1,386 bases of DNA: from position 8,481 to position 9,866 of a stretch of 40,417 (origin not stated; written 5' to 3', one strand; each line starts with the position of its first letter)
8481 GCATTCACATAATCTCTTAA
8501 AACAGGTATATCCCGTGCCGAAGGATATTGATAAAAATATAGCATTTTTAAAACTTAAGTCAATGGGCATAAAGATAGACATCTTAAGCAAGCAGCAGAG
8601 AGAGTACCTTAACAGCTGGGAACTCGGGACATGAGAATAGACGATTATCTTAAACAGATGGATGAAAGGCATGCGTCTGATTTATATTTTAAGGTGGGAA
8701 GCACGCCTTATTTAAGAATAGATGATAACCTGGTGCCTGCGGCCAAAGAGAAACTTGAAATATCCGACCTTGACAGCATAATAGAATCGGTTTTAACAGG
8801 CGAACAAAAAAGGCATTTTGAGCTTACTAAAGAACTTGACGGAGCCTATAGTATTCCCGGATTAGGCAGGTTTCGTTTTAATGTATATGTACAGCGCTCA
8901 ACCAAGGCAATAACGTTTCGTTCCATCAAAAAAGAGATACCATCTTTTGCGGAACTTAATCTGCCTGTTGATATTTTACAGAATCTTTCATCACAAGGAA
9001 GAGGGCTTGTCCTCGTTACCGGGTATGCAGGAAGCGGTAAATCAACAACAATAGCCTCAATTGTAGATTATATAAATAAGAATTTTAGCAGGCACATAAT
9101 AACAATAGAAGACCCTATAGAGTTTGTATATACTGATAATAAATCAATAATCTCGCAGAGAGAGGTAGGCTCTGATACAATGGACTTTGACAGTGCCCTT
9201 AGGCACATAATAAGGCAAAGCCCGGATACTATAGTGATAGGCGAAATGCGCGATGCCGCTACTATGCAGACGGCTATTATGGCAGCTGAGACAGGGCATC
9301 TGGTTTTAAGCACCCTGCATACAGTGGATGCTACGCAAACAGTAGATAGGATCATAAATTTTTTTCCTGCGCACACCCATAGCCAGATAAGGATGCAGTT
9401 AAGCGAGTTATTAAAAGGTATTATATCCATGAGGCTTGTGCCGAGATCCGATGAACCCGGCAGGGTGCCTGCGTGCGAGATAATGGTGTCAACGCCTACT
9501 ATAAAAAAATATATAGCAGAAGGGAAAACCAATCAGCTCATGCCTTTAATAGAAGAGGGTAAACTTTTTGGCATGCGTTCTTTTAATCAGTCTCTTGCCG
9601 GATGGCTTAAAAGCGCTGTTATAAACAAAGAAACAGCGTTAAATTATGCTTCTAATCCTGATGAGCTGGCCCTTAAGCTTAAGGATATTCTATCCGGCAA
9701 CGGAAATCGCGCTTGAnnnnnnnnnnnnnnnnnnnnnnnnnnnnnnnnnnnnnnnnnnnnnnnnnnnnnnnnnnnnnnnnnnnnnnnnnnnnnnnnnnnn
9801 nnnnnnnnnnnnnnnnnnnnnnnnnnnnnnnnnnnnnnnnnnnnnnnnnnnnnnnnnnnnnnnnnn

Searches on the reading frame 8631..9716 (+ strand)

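Call 70: search_protein_families(library=pfam, proteins=[window:8631-9716:+], max_evalue=0.00001)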
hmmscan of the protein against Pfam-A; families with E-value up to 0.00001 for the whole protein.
window:8631-9716:+ (361 aa): 1 family
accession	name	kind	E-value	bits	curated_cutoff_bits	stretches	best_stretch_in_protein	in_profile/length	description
PF00437.27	T2SSE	-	1.8e-41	142.5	24.9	1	114-275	132-283/370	Type II/IV secretion system protein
